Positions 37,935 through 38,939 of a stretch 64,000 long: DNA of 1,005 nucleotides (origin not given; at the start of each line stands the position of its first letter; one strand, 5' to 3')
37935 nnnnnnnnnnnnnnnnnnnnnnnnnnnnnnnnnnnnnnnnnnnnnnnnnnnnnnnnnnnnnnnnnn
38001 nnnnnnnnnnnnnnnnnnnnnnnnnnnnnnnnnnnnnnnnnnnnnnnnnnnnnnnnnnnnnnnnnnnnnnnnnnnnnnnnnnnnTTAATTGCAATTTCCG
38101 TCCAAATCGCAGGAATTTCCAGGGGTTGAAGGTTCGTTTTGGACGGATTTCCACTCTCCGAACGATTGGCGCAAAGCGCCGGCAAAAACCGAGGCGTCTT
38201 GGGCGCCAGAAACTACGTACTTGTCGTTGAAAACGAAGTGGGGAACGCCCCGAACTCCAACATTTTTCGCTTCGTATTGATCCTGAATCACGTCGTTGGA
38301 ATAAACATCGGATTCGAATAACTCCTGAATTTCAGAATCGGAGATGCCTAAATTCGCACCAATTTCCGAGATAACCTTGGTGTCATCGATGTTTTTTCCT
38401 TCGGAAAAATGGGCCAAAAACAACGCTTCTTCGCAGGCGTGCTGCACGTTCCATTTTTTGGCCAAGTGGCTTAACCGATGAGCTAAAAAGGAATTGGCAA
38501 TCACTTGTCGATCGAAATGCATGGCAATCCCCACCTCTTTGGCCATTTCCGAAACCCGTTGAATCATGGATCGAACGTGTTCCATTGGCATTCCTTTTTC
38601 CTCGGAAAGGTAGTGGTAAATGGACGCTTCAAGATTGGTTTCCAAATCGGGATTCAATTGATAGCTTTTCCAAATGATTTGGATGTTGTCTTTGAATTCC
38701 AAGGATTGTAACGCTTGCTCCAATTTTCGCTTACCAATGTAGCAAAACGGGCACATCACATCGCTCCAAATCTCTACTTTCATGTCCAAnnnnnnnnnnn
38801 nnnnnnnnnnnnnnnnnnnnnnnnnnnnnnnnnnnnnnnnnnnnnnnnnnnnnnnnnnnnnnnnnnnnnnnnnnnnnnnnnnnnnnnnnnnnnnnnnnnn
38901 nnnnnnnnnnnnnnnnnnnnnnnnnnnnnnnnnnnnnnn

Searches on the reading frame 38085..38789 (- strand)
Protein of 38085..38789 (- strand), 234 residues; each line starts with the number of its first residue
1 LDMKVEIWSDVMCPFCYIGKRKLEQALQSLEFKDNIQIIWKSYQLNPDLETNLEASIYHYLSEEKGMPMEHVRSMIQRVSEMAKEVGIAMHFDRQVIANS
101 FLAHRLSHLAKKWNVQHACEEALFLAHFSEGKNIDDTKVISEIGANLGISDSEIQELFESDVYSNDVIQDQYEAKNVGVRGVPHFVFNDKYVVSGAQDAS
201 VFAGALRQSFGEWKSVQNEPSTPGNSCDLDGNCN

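Call 3: search_protein_families(library=pfam, proteins=[window:38085-38789:-], max_evalue=0.01)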
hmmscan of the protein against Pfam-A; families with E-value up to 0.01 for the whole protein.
window:38085-38789:- (234 aa): 6 families
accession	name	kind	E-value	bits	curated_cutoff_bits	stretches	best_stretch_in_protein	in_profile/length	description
PF01323.26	DSBA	-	3.4e-40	138.3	25.6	1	5-206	2-190/191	DSBA-like thioredoxin domain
PF13462.12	Thioredoxin_4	-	1.2e-06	29.3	23.2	1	4-192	16-150/165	Thioredoxin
PF13192.12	Thioredoxin_3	-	0.00035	21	24.8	0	168-197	36-65/76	Thioredoxin domain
PF13098.12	Thioredoxin_2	-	0.0025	18.6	27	0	171-205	64-103/104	Thioredoxin-like domain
PF13743.12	Thioredoxin_5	-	0.0034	17.6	27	1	127-190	103-166/186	Thioredoxin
PF07511.17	DUF1525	-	0.0048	17.4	24.1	0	172-200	73-101/113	Protein of unknown function (DUF1525)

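Call 4: search_protein_families(library=ncbifam, proteins=[window:38085-38789:-], max_evalue=0.01)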
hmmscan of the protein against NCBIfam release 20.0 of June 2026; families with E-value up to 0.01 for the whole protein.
window:38085-38789:- (234 aa): 4 families
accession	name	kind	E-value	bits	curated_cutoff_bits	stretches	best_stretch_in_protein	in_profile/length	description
TIGR00411.1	redox_disulf_1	equivalog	1.9e-06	27.8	92.75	1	161-206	33-78/82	MJ0307 family thioredoxin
NF008198.0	PRK10954.1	equivalog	0.00018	21.2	279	1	127-194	113-180/207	thiol:disulfide interchange protein DsbA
NF047695.1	ThlDiSintDsbAHaem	equivalog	0.00049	19.5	290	1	108-194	96-180/206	thiol:disulfide interchange protein DsbA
TIGR03757.1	conj_TIGR03757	hypoth_equivalog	0.0026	17.9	73.2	0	168-200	71-103/113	TIGR03757 family integrating conjugative element protein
